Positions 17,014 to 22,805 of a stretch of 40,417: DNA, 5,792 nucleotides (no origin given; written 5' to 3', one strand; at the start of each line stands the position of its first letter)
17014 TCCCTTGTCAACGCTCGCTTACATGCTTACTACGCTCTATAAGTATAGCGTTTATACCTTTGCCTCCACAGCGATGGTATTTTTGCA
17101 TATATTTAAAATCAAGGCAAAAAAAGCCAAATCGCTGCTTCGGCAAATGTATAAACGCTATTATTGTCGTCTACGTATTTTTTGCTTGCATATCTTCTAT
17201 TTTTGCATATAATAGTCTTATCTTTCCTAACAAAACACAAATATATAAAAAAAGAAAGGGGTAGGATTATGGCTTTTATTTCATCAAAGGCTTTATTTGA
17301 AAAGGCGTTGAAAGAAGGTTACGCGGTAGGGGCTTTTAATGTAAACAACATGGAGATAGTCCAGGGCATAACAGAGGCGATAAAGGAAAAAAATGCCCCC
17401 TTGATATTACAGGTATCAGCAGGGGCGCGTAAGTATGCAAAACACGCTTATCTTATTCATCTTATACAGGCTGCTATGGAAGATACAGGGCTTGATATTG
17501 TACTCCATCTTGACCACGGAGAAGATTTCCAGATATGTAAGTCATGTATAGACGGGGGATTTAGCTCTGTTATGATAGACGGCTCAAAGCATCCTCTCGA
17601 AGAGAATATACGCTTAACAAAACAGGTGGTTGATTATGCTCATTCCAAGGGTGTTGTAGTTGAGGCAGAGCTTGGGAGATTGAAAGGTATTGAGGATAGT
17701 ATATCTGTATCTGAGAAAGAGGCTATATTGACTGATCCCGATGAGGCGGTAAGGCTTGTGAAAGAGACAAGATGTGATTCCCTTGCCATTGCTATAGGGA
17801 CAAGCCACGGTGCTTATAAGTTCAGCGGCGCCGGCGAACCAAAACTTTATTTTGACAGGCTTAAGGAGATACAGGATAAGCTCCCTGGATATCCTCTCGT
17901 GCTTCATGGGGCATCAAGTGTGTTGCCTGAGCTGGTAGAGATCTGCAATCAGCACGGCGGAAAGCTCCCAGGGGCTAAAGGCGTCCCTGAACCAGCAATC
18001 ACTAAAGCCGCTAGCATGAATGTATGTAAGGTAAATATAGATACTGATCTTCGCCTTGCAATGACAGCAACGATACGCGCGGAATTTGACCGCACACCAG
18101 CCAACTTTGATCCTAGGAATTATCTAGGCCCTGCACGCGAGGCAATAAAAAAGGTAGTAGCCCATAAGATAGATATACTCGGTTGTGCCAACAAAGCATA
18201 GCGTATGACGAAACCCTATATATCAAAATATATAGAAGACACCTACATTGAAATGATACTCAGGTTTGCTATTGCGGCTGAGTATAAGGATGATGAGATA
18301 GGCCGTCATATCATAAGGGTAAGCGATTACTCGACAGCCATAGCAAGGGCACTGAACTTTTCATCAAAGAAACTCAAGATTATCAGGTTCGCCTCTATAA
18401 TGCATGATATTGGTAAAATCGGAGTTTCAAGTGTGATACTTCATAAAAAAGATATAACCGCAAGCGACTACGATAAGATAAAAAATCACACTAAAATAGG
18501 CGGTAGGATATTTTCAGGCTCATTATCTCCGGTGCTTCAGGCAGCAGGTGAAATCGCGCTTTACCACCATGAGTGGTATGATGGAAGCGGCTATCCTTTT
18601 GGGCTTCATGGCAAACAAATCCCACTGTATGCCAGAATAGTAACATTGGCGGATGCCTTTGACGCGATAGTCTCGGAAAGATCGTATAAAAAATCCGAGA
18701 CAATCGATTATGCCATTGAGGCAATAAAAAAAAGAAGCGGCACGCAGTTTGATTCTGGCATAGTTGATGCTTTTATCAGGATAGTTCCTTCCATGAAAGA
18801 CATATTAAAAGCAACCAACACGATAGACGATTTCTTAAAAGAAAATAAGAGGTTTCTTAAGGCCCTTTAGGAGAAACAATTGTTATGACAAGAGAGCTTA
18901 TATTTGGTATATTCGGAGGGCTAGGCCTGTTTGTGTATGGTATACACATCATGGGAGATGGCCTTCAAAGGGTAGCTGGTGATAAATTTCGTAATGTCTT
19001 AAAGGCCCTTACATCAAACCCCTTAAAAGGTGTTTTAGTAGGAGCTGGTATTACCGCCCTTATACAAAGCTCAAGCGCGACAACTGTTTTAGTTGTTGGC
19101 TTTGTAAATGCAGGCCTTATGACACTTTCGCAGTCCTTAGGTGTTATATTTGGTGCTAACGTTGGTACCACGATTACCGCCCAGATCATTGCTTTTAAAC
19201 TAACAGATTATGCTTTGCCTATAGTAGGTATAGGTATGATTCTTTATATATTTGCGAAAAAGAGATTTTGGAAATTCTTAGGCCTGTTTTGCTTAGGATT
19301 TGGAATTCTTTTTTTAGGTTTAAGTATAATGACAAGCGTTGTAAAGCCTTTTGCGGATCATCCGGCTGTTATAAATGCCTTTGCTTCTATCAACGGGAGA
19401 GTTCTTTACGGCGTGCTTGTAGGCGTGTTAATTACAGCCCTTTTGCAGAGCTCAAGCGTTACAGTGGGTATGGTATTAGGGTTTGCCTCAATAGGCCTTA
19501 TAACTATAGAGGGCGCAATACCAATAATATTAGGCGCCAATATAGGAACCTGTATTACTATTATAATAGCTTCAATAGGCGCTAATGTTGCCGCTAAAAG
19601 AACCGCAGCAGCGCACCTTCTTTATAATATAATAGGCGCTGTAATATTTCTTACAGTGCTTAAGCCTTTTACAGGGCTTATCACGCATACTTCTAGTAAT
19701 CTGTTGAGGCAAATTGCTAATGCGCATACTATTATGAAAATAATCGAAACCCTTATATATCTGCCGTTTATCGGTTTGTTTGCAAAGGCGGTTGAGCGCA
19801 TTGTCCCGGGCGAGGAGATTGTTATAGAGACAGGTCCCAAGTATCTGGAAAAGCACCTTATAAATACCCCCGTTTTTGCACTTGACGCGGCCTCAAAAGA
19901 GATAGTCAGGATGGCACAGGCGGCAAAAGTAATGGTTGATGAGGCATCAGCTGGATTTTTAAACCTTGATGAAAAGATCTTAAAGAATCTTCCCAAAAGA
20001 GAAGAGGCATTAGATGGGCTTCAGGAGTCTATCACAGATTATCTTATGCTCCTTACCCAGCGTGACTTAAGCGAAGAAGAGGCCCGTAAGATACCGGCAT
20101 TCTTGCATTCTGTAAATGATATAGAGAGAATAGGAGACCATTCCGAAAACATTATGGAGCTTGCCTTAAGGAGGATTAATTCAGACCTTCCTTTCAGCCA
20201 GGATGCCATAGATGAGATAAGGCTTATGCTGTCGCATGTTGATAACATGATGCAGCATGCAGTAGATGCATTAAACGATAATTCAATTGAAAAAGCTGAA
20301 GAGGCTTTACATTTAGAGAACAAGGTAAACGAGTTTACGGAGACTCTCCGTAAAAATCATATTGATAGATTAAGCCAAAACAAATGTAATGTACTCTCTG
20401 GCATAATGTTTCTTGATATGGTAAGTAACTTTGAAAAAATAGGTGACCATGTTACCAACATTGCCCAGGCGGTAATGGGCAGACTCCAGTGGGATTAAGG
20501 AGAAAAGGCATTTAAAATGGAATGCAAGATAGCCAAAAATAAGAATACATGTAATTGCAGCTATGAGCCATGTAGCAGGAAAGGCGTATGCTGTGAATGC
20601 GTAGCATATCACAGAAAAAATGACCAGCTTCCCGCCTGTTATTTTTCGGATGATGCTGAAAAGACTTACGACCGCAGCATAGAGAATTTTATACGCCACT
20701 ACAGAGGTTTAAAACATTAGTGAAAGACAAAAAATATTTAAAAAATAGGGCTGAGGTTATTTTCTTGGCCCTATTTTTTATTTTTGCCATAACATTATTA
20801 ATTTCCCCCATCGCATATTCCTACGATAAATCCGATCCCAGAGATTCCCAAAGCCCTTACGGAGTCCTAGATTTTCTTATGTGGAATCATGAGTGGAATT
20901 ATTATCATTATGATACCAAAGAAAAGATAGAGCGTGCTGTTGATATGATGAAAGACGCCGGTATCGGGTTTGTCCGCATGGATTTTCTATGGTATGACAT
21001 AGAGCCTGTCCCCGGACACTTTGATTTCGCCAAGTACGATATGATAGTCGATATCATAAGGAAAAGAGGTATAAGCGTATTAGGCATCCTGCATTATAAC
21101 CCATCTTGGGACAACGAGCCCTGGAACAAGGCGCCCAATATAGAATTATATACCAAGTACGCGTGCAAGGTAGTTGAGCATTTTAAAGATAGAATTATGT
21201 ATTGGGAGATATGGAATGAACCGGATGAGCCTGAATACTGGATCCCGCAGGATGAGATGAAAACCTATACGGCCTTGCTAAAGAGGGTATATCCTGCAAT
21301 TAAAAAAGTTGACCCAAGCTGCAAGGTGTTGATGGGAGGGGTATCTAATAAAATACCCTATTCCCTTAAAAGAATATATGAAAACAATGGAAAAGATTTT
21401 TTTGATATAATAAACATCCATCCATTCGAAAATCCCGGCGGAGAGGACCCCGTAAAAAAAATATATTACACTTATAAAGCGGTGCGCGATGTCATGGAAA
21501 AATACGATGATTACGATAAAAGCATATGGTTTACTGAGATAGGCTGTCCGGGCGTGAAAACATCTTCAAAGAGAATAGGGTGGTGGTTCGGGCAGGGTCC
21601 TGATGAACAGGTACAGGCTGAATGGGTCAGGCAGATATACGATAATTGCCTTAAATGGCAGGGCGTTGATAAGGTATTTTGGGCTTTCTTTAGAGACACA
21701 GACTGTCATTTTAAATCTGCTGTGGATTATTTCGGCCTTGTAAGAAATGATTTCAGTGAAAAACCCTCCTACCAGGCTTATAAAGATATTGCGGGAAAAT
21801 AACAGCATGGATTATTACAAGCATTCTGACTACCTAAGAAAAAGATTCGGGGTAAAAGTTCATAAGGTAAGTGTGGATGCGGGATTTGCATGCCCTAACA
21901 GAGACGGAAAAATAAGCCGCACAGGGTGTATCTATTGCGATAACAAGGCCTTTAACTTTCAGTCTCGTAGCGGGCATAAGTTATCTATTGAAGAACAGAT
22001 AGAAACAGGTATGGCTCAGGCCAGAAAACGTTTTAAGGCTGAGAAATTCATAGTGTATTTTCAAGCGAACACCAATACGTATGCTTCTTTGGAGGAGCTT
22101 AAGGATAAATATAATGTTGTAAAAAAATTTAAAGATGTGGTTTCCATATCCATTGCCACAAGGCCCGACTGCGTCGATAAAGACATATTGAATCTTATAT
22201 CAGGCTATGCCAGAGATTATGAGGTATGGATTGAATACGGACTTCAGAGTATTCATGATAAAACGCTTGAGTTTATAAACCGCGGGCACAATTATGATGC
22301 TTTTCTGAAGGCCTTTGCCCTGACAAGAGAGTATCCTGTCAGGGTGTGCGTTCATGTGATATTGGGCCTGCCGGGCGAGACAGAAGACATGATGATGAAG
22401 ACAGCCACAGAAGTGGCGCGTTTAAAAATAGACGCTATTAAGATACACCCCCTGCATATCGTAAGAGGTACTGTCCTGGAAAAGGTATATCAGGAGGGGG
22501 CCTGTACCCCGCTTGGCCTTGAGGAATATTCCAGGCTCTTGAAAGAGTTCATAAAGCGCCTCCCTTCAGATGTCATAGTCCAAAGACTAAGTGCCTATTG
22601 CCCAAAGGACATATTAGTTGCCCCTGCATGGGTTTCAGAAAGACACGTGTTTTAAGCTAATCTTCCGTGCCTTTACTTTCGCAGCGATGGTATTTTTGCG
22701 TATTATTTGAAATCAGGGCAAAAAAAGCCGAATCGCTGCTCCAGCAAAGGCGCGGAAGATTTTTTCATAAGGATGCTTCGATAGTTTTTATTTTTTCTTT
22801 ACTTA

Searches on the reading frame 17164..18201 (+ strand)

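Call 70: search_protein_families(library=pfam, proteins=[window:17164-18201:+], max_evalue=0.00001)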
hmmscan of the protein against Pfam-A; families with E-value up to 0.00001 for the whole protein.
window:17164-18201:+ (345 aa): 1 family
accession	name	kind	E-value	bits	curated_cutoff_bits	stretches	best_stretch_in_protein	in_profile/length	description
PF01116.26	F_bP_aldolase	-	1.2e-102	343.7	25.5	1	41-344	3-277/277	Fructose-bisphosphate aldolase class-II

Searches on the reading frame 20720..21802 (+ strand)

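Call 70: search_protein_families(library=pfam, proteins=[window:20720-21802:+], max_evalue=0.00001)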
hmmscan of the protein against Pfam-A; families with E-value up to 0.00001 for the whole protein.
window:20720-21802:+ (360 aa): 2 families
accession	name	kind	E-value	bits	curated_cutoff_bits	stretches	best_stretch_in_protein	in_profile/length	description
PF02449.21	Glyco_hydro_42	-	2.2e-08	34.3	21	1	66-120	8-63/376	Beta-galactosidase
PF00331.26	Glyco_hydro_10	-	8.9e-06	25.6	22.1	0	91-171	47-132/311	Glycosyl hydrolase family 10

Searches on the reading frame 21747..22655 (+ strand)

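Call 70: search_protein_families(library=pfam, proteins=[window:21747-22655:+], max_evalue=0.00001)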
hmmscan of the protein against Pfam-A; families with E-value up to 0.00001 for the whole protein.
window:21747-22655:+ (302 aa): 2 families
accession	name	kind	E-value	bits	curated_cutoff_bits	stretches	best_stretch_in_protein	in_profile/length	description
PF16199.10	Radical_SAM_C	-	8.6e-22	77.5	31.9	1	228-299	1-73/85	Radical_SAM C-terminal domain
PF04055.27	Radical_SAM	-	2.7e-19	70.4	29.5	1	59-220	9-163/166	Radical SAM superfamily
